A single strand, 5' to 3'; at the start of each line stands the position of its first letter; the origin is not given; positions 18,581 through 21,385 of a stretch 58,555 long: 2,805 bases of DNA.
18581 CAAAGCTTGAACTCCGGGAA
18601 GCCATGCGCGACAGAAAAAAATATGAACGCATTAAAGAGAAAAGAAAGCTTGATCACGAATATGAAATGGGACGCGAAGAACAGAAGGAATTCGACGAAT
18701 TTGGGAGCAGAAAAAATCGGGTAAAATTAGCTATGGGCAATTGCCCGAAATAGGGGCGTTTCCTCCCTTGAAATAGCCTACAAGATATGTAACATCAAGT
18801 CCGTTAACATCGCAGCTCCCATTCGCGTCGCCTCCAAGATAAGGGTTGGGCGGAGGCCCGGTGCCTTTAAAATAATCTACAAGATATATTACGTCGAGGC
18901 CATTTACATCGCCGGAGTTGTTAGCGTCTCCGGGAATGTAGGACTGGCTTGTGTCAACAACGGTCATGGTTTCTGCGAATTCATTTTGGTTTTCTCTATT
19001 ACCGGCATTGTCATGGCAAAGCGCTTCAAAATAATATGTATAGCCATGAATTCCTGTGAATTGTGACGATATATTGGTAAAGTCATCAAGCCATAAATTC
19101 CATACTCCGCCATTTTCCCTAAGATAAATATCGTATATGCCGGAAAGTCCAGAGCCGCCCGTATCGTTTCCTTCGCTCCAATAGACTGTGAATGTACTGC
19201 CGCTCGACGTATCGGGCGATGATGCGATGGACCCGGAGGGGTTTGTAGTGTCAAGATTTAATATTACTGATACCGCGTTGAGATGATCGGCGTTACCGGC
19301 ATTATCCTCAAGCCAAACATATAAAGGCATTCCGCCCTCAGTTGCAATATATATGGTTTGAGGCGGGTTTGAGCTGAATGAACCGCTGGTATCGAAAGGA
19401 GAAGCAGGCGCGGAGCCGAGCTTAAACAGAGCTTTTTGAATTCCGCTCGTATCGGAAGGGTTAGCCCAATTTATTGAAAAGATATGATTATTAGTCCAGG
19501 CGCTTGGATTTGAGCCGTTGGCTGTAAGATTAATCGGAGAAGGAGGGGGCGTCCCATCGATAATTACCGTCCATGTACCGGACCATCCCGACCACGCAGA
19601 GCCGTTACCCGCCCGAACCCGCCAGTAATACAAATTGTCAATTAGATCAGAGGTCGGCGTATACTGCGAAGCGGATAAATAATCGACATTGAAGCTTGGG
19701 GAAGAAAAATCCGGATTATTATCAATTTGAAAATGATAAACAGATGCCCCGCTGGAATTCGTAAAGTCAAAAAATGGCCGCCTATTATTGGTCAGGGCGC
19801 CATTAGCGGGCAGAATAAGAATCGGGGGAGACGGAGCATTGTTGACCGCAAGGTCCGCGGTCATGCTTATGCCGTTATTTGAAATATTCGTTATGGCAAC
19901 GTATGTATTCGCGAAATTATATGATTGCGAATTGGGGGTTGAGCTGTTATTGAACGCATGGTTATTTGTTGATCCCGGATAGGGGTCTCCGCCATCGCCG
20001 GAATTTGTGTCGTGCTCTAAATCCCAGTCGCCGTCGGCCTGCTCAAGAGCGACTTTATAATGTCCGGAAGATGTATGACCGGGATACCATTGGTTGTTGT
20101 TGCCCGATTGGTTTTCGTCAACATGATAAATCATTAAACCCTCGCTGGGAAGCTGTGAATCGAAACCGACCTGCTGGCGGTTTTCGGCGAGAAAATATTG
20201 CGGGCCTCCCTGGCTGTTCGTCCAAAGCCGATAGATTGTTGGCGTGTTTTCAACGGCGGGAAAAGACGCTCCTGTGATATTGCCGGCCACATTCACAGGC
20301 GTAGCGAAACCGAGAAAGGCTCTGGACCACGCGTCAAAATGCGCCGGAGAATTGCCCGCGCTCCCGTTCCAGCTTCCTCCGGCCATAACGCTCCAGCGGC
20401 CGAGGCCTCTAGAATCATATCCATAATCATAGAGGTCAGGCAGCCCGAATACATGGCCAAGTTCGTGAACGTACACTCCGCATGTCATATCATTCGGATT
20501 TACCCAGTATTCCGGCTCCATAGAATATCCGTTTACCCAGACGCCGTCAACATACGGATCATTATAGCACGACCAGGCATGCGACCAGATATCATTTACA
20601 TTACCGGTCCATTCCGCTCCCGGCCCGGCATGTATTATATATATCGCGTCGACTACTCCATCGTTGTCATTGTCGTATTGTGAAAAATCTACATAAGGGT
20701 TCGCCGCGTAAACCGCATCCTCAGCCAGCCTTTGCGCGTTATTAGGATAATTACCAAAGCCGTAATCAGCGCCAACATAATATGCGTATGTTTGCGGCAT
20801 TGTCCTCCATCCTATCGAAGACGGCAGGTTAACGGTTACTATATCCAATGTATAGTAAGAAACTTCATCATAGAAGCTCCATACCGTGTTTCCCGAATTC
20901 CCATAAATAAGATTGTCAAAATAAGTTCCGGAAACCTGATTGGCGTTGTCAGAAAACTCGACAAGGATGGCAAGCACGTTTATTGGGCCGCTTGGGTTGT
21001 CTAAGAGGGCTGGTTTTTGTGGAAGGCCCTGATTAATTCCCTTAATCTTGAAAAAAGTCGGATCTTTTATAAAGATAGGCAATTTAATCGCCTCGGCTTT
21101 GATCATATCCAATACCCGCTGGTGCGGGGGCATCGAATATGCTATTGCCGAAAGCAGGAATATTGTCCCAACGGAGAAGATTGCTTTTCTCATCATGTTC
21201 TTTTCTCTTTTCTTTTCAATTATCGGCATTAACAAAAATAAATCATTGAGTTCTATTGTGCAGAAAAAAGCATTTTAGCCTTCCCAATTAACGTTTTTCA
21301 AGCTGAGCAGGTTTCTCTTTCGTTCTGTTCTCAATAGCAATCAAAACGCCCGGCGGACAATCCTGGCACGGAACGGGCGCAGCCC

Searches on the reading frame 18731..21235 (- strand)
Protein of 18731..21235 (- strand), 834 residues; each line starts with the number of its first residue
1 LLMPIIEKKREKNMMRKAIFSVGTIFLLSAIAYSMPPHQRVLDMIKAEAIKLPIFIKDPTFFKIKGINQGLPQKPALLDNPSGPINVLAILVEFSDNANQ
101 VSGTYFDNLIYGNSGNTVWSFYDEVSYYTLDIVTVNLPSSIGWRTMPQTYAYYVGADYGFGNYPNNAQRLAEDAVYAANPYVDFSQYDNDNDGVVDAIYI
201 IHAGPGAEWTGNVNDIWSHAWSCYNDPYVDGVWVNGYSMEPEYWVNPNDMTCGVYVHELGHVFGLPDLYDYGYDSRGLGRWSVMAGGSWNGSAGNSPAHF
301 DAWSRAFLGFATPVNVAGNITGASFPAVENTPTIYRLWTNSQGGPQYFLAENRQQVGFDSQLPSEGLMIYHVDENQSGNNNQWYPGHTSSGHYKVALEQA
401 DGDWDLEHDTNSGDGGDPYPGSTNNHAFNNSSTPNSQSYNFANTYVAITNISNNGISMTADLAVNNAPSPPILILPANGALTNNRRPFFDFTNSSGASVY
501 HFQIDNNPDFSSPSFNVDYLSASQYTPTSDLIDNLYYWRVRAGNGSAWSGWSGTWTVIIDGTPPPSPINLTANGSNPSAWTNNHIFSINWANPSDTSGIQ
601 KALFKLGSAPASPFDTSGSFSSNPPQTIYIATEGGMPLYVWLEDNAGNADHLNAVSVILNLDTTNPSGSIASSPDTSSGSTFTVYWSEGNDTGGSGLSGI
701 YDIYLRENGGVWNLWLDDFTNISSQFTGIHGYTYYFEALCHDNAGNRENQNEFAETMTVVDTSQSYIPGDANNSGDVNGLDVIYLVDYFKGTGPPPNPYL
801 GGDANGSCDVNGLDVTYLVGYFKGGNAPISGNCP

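Call 25: search_protein_families(library=pfam, proteins=[window:18731-21235:-], max_evalue=0.001)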
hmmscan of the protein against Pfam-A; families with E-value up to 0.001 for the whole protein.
window:18731-21235:- (834 aa): 1 family
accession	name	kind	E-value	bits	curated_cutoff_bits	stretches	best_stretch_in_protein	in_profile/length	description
PF05547.17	Peptidase_M6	-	7.3e-21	75.1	22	1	117-308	69-285/294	Immune inhibitor A peptidase M6, catalytic domain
